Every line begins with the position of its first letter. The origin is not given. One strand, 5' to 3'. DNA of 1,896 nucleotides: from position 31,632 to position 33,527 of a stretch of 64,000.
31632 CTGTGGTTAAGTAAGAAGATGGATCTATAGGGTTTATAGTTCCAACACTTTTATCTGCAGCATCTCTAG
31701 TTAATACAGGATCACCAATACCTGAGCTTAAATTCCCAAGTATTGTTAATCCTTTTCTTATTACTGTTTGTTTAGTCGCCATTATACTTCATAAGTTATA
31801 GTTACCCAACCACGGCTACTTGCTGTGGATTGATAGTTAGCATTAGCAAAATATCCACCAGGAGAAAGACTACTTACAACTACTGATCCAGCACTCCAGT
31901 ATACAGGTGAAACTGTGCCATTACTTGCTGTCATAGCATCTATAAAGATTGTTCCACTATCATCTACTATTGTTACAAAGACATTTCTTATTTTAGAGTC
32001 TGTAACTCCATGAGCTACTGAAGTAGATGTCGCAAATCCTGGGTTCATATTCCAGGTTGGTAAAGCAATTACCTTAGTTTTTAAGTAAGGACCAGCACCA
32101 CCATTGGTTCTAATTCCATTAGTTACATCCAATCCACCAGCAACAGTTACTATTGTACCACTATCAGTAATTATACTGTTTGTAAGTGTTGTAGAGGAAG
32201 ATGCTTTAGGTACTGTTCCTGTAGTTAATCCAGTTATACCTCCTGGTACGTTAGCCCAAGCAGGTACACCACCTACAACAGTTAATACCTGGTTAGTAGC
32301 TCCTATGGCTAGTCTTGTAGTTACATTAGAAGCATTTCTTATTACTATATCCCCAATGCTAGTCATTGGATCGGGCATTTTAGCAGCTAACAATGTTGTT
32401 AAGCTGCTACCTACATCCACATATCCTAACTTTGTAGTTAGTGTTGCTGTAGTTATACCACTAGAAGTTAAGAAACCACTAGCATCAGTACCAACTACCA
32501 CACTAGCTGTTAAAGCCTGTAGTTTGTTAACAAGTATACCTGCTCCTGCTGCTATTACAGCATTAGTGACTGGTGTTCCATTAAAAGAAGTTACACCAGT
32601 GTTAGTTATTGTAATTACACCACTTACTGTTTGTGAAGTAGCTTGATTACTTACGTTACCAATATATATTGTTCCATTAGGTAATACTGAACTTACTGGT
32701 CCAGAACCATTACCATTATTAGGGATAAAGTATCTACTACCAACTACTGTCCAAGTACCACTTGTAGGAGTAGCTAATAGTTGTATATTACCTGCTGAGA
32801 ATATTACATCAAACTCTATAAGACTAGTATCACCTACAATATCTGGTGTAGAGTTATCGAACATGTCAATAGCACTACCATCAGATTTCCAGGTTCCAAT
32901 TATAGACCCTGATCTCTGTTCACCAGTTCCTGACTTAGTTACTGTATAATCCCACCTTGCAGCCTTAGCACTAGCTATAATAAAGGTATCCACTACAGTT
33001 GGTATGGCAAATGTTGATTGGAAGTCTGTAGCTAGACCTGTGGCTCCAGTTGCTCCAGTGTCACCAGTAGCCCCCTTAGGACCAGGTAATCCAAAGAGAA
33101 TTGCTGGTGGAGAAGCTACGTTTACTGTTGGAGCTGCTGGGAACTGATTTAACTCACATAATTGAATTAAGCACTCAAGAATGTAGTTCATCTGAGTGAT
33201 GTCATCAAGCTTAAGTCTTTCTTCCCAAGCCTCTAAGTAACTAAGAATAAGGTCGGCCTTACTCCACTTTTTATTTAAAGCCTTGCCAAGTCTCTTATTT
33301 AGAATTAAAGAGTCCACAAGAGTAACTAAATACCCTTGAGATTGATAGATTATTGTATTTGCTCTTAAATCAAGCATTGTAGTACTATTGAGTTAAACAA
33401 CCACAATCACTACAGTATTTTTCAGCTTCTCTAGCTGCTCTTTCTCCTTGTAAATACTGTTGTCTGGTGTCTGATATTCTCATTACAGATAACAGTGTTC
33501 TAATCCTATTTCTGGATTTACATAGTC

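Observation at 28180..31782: Tail-fibre gene with an internal domain duplication and a compositionally foreign (GC-rich) C-terminal third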

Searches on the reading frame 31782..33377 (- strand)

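Call 5: search_protein_families(library=pfam, proteins=[window:31782-33377:-], max_evalue=0.1)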
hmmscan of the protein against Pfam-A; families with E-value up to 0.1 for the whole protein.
window:31782-33377:- (531 aa): 1 family
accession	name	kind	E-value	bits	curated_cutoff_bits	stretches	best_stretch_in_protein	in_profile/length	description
PF01391.23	Collagen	-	0.067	13.4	27.2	0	98-114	9-25/60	Collagen triple helix repeat (20 copies)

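Call 6: search_protein_families(library=phrogs, proteins=[window:31782-33377:-], max_evalue=0.01)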
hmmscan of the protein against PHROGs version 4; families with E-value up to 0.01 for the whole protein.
window:31782-33377:- (531 aa): 0 families

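Call 85: search_protein_families(library=ncbifam, proteins=[window:31782-33377:-], max_evalue=0.01)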
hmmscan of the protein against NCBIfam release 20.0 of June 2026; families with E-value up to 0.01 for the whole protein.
window:31782-33377:- (531 aa): 0 families
